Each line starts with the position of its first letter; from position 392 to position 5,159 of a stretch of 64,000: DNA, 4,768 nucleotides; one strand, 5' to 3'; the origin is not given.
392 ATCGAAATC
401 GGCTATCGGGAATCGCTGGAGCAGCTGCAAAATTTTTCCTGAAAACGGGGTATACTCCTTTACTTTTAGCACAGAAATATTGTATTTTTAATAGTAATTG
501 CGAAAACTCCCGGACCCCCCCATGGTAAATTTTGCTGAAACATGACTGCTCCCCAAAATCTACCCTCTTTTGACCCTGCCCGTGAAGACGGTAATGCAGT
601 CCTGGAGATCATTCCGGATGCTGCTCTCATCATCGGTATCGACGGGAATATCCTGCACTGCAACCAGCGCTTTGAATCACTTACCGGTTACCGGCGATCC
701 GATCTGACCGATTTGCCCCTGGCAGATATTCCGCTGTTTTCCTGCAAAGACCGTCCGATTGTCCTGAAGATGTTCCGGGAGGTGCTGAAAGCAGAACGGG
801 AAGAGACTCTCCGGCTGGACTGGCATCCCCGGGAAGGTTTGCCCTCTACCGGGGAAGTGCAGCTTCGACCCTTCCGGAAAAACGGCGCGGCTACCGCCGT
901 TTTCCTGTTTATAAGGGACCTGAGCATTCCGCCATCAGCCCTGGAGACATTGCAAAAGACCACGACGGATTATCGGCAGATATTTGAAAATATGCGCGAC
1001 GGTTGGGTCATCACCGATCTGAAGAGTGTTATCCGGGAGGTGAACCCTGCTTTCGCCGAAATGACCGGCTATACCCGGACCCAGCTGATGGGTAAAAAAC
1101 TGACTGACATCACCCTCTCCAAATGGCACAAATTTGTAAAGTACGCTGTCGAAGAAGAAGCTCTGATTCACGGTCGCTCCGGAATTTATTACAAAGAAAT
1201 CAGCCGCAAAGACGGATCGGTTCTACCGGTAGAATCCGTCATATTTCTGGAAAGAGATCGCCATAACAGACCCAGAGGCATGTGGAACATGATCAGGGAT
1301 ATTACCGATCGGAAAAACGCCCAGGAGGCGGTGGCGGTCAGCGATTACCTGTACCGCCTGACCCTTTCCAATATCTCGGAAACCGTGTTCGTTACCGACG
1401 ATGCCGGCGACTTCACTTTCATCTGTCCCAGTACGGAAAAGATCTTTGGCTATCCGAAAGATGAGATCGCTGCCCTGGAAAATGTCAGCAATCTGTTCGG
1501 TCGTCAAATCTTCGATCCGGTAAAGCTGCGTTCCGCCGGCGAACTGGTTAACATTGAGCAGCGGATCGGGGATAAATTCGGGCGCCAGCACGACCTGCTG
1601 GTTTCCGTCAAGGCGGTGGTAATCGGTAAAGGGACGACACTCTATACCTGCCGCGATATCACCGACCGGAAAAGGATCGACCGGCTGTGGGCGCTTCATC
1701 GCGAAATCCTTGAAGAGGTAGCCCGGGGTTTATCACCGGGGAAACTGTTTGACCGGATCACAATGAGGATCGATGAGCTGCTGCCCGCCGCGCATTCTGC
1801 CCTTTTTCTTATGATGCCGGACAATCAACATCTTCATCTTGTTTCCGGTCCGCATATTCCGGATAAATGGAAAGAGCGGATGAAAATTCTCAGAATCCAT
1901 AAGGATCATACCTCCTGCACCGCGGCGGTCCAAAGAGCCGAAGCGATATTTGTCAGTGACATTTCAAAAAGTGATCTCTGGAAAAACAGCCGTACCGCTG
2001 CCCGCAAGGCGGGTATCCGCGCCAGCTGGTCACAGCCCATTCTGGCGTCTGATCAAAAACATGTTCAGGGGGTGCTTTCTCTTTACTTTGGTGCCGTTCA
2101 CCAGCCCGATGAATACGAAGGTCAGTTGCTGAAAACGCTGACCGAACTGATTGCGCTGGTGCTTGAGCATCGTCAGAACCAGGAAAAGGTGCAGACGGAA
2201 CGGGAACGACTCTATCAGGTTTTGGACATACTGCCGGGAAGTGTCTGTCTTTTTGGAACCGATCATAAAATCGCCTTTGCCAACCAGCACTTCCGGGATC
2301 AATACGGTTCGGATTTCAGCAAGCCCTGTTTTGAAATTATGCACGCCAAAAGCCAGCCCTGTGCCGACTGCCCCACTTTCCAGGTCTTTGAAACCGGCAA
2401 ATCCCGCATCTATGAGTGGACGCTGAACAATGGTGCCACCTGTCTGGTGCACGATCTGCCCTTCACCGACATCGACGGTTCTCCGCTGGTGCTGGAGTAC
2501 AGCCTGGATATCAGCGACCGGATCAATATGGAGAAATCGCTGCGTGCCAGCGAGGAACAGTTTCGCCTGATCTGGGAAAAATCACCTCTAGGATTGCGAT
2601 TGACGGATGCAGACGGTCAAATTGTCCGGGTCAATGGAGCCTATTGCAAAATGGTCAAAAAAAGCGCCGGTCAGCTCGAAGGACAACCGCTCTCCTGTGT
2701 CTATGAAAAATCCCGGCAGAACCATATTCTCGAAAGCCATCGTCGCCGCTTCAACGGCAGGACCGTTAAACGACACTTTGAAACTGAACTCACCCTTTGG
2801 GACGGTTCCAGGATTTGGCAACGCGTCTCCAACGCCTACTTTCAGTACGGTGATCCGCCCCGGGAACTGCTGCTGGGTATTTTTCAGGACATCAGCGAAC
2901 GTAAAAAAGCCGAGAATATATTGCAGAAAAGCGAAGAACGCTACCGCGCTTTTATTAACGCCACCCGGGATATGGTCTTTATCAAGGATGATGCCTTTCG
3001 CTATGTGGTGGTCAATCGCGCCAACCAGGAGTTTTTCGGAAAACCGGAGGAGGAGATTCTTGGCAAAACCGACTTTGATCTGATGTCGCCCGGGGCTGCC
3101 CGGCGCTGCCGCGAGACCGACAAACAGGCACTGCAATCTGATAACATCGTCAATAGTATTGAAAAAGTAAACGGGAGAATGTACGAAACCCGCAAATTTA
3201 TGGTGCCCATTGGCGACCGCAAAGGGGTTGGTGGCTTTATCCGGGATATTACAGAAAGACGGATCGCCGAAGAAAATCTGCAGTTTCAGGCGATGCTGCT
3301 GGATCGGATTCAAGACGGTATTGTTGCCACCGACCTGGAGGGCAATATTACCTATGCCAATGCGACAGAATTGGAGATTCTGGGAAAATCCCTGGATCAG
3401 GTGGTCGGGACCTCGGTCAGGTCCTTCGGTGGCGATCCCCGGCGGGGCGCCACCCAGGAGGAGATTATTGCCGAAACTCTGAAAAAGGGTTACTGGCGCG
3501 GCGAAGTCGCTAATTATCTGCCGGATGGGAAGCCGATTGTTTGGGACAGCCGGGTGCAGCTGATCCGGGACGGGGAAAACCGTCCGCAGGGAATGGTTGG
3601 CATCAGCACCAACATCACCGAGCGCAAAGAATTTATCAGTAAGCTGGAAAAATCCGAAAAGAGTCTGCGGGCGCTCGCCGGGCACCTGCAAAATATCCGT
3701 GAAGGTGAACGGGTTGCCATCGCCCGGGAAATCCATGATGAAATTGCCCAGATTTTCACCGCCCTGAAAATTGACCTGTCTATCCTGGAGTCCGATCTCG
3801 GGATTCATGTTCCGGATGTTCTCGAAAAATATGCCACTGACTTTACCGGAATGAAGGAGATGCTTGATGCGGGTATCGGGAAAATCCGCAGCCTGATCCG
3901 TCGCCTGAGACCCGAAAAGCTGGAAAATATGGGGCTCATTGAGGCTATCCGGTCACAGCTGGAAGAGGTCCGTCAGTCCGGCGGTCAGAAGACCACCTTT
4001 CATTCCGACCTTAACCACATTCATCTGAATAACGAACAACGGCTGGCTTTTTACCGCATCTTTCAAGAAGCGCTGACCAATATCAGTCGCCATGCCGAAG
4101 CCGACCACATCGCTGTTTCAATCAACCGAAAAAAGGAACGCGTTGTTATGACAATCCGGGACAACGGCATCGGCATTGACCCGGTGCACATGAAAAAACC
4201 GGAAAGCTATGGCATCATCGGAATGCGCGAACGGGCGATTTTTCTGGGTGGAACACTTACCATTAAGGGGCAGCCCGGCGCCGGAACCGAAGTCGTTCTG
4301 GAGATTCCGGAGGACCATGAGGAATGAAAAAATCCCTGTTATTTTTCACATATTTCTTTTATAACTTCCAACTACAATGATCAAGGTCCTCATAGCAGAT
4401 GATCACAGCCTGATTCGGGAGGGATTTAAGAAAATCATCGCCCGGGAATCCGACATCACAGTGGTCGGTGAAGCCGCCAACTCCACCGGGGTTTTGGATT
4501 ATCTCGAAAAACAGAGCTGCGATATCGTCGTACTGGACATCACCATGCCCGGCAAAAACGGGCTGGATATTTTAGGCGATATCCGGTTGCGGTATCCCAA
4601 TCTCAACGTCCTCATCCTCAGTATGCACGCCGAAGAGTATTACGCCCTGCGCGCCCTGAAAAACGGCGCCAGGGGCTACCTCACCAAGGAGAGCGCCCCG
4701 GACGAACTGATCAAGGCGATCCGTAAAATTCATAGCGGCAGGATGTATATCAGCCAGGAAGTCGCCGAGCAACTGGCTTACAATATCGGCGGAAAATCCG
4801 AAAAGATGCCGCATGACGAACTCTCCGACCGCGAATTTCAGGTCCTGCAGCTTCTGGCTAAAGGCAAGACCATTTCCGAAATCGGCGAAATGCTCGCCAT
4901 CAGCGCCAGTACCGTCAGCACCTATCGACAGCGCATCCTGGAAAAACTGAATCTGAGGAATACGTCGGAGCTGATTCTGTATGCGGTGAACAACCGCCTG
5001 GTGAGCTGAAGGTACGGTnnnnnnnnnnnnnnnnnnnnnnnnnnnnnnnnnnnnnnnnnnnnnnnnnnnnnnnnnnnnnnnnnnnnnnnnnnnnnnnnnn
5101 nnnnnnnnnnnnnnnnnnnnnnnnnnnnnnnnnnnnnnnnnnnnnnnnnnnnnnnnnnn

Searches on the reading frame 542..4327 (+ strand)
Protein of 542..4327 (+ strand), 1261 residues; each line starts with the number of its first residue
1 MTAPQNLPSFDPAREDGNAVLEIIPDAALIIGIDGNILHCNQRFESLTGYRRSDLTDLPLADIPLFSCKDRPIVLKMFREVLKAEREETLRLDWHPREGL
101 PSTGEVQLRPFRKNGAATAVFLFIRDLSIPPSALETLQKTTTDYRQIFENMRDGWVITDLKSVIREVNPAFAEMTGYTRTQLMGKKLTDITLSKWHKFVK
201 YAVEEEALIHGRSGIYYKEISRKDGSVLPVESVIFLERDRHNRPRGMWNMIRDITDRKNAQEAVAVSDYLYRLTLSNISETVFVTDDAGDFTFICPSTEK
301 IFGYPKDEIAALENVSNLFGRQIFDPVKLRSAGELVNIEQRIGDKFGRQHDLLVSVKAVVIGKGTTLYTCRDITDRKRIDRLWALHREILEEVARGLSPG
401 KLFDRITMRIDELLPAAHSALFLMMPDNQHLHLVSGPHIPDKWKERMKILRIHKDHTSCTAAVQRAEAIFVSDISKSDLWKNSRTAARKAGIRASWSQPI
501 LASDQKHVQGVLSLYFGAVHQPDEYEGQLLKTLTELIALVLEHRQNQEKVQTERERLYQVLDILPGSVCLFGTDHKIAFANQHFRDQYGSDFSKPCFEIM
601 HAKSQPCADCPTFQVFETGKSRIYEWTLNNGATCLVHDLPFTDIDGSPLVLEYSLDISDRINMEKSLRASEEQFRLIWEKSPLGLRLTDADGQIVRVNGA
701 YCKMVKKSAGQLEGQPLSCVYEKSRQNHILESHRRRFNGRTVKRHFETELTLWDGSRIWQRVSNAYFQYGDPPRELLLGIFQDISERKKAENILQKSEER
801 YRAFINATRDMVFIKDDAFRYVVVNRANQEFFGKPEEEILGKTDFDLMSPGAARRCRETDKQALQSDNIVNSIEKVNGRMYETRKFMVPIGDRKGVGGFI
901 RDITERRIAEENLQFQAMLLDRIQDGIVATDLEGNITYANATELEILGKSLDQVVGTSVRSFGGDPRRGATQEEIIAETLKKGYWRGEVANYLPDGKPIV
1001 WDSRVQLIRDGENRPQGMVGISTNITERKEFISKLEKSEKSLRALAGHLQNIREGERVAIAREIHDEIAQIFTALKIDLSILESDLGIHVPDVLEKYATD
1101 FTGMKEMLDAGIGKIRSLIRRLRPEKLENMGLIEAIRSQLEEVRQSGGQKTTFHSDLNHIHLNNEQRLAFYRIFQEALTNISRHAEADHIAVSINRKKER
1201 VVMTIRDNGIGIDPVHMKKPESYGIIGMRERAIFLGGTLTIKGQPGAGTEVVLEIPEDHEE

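Call 61: search_protein_families(library=pfam, proteins=[window:542-4327:+], max_evalue=0.00001)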
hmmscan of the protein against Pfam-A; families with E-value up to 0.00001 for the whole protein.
window:542-4327:+ (1261 aa): 10 families
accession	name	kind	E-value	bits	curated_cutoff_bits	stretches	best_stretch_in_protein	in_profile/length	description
PF08448.16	PAS_4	-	1.5e-63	212.3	23.1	5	806-907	2-109/110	PAS fold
PF00989.32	PAS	-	8.2e-60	200.2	22.6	5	143-254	2-113/113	PAS fold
PF13426.13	PAS_9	-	1.9e-55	185.9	27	4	153-256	2-103/103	PAS domain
PF13188.13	PAS_8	-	1.3e-37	126.9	21.8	1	144-189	3-49/65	PAS domain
PF08447.18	PAS_3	-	1.4e-15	57.7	25.6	0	937-1021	2-88/89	PAS fold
PF02518.31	HATPase_c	-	3.3e-13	50.5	26.4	1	1168-1258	4-110/111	Histidine kinase-, DNA gyrase B-, and HSP90-like ATPase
PF12860.13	PAS_7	-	1.9e-11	44.6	27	0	148-261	1-114/115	PAS fold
PF07730.19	HisKA_3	-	4e-11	43.7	24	1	1056-1126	1-67/68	Histidine kinase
PF13185.12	GAF_2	-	1.2e-10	42.2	28.6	1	398-542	3-136/136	GAF domain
PF24820.1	Diguanyl_cycl_sensor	-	8e-06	26.2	28.1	0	920-964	2-46/109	Diguanylate cyclase-like sensor domain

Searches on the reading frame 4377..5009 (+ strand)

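Call 61: search_protein_families(library=pfam, proteins=[window:4377-5009:+], max_evalue=0.00001)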
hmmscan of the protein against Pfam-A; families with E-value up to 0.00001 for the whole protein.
window:4377-5009:+ (210 aa): 5 families
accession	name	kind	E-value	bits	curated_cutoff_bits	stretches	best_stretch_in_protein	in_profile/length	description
PF00072.30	Response_reg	-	1.8e-29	102.6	30.2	1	4-116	1-111/111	Response regulator receiver domain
PF00196.25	GerE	-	3.5e-18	65.4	23.5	1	148-203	2-57/57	Bacterial regulatory proteins, luxR family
PF04545.22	Sigma70_r4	-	5.5e-07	29.4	24.1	1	147-191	3-48/50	Sigma-70, region 4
PF13384.12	HTH_23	-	4.5e-06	26.7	24.6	0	152-187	6-41/50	Homeodomain-like domain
PF08281.18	Sigma70_r4_2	-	4.6e-06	26.6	25.7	1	147-191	9-54/54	Sigma-70, region 4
